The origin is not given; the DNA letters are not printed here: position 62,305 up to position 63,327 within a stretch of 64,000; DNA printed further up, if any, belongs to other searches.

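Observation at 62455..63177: Phage-borne LuxR-type receptor homologue (autoinducer-binding domain plus LuxR HTH)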

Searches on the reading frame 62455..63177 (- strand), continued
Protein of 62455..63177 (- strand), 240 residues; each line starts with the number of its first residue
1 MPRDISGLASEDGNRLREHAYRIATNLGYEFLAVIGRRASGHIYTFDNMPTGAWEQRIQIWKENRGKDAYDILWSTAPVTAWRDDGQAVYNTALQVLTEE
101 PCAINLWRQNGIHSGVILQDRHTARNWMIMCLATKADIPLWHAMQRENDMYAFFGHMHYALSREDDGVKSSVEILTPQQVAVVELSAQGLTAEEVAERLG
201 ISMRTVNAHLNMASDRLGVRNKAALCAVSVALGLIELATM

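Call 25: search_dna_similar(query=window:62458-63177:-, collection=plasmids, mode=protein, max_evalue=0.001, max_rows=40)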
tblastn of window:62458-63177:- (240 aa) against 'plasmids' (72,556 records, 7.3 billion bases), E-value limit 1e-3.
Records with a match: 61; places in all: 75; records where one place covers at least 80% of the query: 0.
Best place of each record, by identity: <60% 61.
By first word of the organism name: Streptomyces 21; Rhodococcus 7; Methylobacterium 4; Rhizobium 3; Streptococcus 3; Caulobacter 2; Streptantibioticus 2; Priestia 2; Embleya 2; Sinorhizobium 2; and 13 more.
By predicted mobility (MOB-suite, as given by PLSDB): non-mobilizable 33; mobilizable 23; conjugative 5.
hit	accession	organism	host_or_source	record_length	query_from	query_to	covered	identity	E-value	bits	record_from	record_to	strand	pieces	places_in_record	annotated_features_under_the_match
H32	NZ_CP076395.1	Sphingopyxis indica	Single cell,HCH dumpsite soil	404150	104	240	57%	31.9%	3e-4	49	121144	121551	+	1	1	LuxR family transcriptional regulator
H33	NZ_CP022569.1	Rhizobium leguminosarum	Root nodule,Pisum sativum root-nodule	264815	137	229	39%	36.8%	2e-4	50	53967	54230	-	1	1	alpha/beta fold hydrolase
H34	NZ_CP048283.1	Rhizobium leguminosarum bv. viciae 248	Fava bean,whole organism,nodules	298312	137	229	39%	35.8%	8e-4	47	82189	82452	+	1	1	alpha/beta fold hydrolase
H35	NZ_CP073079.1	Caulobacter sp. S6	pure culture,soil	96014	152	235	35%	39.3%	7e-5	51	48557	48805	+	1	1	helix-turn-helix transcriptional regulator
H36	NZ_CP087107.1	Methylobacterium sp. NMS14P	Coffea arabica,Pure culture,root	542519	144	236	39%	34.0%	9e-6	54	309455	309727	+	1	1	response regulator transcription factor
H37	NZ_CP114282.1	Streptomyces aurantiacus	cell culture,Gobi habitat soil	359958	140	225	36%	36.0%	1e-5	53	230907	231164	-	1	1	LuxR family transcriptional regulator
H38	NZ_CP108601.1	Streptomyces sp. NBC_01176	-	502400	160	225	28%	45.5%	8e-6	54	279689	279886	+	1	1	helix-turn-helix transcriptional regulator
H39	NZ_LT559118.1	Nonomuraea gerenzanensis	-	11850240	144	225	34%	36.3%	8e-5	51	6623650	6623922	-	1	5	none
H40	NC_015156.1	Vibrio nigripulchritudo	-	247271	160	235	32%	38.5%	1e-5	53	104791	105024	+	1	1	autoinducer binding domain-containing protein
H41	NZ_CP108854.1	Streptomyces sp. NBC_00841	-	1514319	169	225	24%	49.1%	1e-6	56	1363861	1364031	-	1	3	record has no annotation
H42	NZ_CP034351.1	Streptomyces sp. W1SF4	-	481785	170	225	23%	50.0%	3e-5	52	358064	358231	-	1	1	LuxR family transcriptional regulator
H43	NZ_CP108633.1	Streptomyces sp. NBC_01136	-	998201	167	239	30%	38.4%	9e-5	50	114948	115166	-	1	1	response regulator transcription factor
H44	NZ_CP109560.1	Streptomyces sp. NBC_01384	-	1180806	167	239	30%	38.4%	9e-5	50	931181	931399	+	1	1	record has no annotation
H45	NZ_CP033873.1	Caulobacter sp. FWC26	whole organism,isolated from activated ...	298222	174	235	26%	45.2%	7e-6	54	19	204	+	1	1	helix-turn-helix transcriptional regulator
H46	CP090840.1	Streptomyces viridifaciens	Whole organism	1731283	143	225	35%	33.3%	5e-5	51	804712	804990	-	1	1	AAA family ATPase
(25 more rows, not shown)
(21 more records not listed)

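Call 26: predict_structure(alignment_id=A1)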
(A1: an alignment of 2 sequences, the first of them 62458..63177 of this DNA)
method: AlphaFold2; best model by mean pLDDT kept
length: 240 residues; sequences in the alignment: 2
mean_pLDDT: 47.9   pTM: 0.39
mean pLDDT of the five models: 47.9, 41.9, 41.0, 40.2, 38.5
residues with pLDDT >= 90: 3; 70-90: 17; 50-70: 74; < 50: 146
segments of 3 or more residues with pLDDT < 50: 1-10, 30-55, 60-62, 64-106, 108-111, 121-127, 136-139, 152-174, 218-240
pLDDT, mean of each block of 10 residues (from residue 1): 35 56 53 43 34 48 43 35 37 42 42 53 48 52 52 44 31 53 62 85 80 55 39 29
secondary structure, 60 per line:
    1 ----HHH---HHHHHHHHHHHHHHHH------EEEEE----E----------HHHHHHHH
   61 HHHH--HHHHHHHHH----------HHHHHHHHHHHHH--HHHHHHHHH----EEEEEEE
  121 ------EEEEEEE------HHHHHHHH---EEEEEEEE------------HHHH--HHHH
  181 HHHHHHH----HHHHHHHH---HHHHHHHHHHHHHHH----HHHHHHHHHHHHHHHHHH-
elements in order: H11-26 E33-37 H53-64 H67-75 H86-98 H101-109 E114-120 E127-133 H140-147 E151-158 H171-174 H177-187 H192-199 H203-217 H222-239

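Call 27: get_annotated_region(hit=H32, flank=1500)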
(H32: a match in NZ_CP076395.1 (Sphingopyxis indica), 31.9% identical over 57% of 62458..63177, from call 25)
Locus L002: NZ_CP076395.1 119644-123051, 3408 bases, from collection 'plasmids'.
description: Sphingopyxis indica strain MC4 plasmid pMC4, complete sequence
organism: Sphingopyxis indica (NCBI taxid 436663)
taxonomy: Bacteria; Pseudomonadota; Alphaproteobacteria; Sphingomonadales; Sphingomonadaceae; Sphingopyxis; Sphingopyxis indica
host: -; source: Single cell,HCH dumpsite soil; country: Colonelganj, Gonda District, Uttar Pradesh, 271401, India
typing (MOB-suite, as given by PLSDB): conjugative; relaxase MOBP; mating-pair formation MPF_T
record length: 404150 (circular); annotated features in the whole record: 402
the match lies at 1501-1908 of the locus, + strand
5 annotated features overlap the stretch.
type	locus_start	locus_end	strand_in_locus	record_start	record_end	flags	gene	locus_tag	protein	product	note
CDS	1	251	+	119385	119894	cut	-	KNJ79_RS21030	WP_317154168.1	hypothetical protein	-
CDS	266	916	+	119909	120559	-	-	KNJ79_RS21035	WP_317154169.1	SOS response-associated peptidase family protein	GO:0006974 - DNA damage response [Evidence IEA]; GO:0018142 - protein-DNA covalent cross-linking [Evidence IEA]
CDS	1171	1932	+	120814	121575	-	-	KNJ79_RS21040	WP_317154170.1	LuxR family transcriptional regulator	-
CDS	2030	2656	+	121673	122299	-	-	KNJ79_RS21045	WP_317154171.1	acyl-homoserine-lactone synthase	-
CDS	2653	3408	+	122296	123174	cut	-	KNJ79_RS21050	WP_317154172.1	phytanoyl-CoA dioxygenase family protein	-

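Call 28: get_annotated_region(hit=H40, flank=1500)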
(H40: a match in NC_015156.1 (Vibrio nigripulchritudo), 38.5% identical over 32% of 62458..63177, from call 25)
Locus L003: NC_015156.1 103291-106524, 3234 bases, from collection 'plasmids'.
description: Vibrio nigripulchritudo plasmid VIBNI_pA, complete sequence
organism: Vibrio nigripulchritudo (NCBI taxid 28173)
taxonomy: Bacteria; Pseudomonadota; Gammaproteobacteria; Vibrionales; Vibrionaceae; Vibrio; Vibrio nigripulchritudo
host: -; source: -; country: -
typing (MOB-suite, as given by PLSDB): conjugative; replicon rep_cluster_124; relaxase MOBF; mating-pair formation MPF_F
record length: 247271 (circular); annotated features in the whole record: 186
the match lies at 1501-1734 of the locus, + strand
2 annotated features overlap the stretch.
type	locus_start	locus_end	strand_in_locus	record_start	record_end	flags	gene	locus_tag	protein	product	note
CDS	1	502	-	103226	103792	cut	-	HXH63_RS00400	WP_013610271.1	acyl-homoserine-lactone synthase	-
CDS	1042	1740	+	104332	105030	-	-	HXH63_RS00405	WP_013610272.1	autoinducer binding domain-containing protein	-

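Call 29: find_homologous_proteins(query=L002:1171-1929:+, max_evalue=0.001)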
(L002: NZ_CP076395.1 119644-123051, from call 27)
Query L002:1171-1929:+ (253 aa): 528 proteins with E <= 0.001 among 1832 candidates; the best 120 are listed.
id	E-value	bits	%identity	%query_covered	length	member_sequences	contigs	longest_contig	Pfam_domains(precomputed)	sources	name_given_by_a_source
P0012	1.6e-167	574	99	100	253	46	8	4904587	PF00196.26,PF04545.23,PF08281.19,PF03472.22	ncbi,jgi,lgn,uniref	ncbi:LuxR family transcriptional regulator [Sphingopyxis sp.]|jgi:DNA-binding CsgD family transcript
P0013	1.5e-145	502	84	100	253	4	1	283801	PF00196.26,PF04545.23,PF08281.19,PF03472.22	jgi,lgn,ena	-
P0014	5.4e-142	490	86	99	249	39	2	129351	PF00196.26,PF04545.23,PF08281.19,PF03472.22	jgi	-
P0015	1.0e-141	489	84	99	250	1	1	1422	PF00196.26,PF03472.22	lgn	-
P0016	2.4e-140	485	84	99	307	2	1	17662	PF00196.26,PF08281.19,PF03472.22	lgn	-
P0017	1.1e-138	479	83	99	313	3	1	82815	PF00196.26,PF04545.23,PF08281.19,PF03472.22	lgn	-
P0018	2.1e-138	478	84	99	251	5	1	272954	PF00196.26,PF04545.23,PF08281.19,PF03472.22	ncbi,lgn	-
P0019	7.5e-138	476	85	99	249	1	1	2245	PF00196.26,PF04545.23,PF03472.22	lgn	-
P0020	1.1e-137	476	83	100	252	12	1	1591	PF00196.26,PF04545.23,PF08281.19,PF03472.22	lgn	-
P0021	5.0e-136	470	82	99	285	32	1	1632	PF00196.26,PF04545.23,PF08281.19,PF03472.22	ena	-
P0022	3.4e-135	468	81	98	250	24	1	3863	PF00196.26,PF04545.23,PF08281.19,PF03472.22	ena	-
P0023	7.8e-134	463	80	100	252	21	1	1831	PF12840.14,PF00196.26,PF04545.23,PF08281.19,PF03472.22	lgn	-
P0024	5.5e-133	460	80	98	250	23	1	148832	PF00196.26,PF08281.19,PF03472.22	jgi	jgi:LuxR family quorum-sensing system transcriptional regulator CciR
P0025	8.3e-133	460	78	100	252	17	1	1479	PF12840.14,PF00196.26,PF04545.23,PF08281.19,PF03472.22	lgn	-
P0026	3.0e-132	458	80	99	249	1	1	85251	PF00196.26,PF04545.23,PF08281.19,PF03472.22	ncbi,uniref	ncbi:MAG: LuxR family transcriptional regulator [Sphingopyxis solisilvae]|uniref:LuxR family transcr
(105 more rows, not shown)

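Call 33: find_related_loci(query=A1, collection=viral_contigs, flank=6000)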
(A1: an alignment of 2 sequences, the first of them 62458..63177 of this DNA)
Query A1 (240 aa) in viral_contigs; peptide patterns used: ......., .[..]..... (x = any residue, [..] = any of these).
57 stretches matched a pattern; 1 encode a relative of the query (tblastn E <= 1e-3); 1 distinct loci.
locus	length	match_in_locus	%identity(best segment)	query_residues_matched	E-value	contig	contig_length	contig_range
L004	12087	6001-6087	50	23-56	2e-5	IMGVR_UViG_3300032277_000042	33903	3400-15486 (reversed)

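Call 38: fold_search(model_id=the predicted structure, library=pdb)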
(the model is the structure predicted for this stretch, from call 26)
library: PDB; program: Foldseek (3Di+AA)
matches with E <= 10: 584; with E <= 0.001: 24
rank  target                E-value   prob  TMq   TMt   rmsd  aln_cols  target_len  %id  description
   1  7r3g_A                2.2e-05  1.00  0.27  0.27  18.1       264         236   20  PROSS optimitzed variant of RhlR (75 mutations) in complex with the synthetic antagonist mBTL (released 2022-12-14)
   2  4y15_A                2.3e-05  1.00  0.29  0.29  17.4       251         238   18  SdiA in complex with 3-oxo-C6-homoserine lactone (released 2015-04-08)
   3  8dq0_C                2.3e-05  1.00  0.26  0.26  18.4       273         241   18  Quorum-sensing receptor RhlR bound to PqsE (released 2022-12-07)
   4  4y17_C                3.1e-05  1.00  0.29  0.29  17.2       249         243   18  SdiA in complex with 3-oxo-C8-homoserine lactone (released 2015-04-08)
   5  4y15_B                3.7e-05  1.00  0.29  0.29  18.3       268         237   17  SdiA in complex with 3-oxo-C6-homoserine lactone (released 2015-04-08)
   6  7r3j_D                3.9e-05  1.00  0.27  0.27  17.6       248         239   16  Nativ complex of PqsE and RhlR with the synthetic antagonist mBTL (released 2022-12-14)
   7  7r3i_B                3.9e-05  1.00  0.26  0.26  18.0       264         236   19  PROSS optimitzed variant of RhlR (61 mutations) in complex with the synthetic antagonist mBTL (released 2022-12-14)
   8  4y15_C                5.7e-05  1.00  0.28  0.28  17.6       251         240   19  SdiA in complex with 3-oxo-C6-homoserine lactone (released 2015-04-08)
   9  8dq0_D                1.0e-04  0.99  0.25  0.25  17.8       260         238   17  Quorum-sensing receptor RhlR bound to PqsE (released 2022-12-07)
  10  7r3h_C                1.4e-04  1.00  0.28  0.29  16.9       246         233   20  PROSS optimitzed variant of RhlR (75 mutations) in complex with native autoinducer C4-HSL (released 2022-12-14)
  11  2q0o_A                1.5e-04  0.99  0.25  0.25  17.4       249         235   17  Crystal structure of an anti-activation complex in bacterial quorum sensing (released 2007-09-25)
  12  7r3e_B                1.5e-04  0.99  0.27  0.14  17.5       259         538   18  Fusion construct of PqsE and RhlR in complex with the synthetic antagonist mBTL (released 2022-12-14)
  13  4y13                  1.6e-04  1.00  0.28  0.27  17.1       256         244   18  SdiA in complex with octanoyl-rac-glycerol (released 2015-04-08)
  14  6cbq_A                1.7e-04  1.00  0.27  0.28  17.2       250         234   17  Crystal structure of QscR bound to agonist S3 (released 2018-02-28)
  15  3szt_A                2.1e-04  1.00  0.27  0.27  17.2       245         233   18  Quorum Sensing Control Repressor, QscR, Bound to N-3-oxo-dodecanoyl-L-Homoserine Lactone (released 2011-09-28)
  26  3clo_C                1.2e-03  0.94  0.25  0.24  18.1       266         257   15  Crystal structure of putative transcriptional regulator containing a LuxR DNA binding domain (NP_811094.1) from Bacter (released 2008-04-01)
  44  3clo_A                7.2e-03  0.99  0.25  0.24  15.8       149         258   20  Crystal structure of putative transcriptional regulator containing a LuxR DNA binding domain (NP_811094.1) from Bacter (released 2008-04-01)
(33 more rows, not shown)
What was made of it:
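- On LuxR-type AHL quorum-sensing receptors (Autoind_bind + GerE): Unbiased AF2 model: pLDDT 48, matching order of secondary-structure elements, top 24 Foldseek hits are AHL receptors but at TM 0.25-0.29 (calls 26, 38).
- Closest known: VqmA. Same: VqmA appears among the Foldseek hits (call 38).
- Response regulators rank below the LuxR receptors in Foldseek (call 38).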
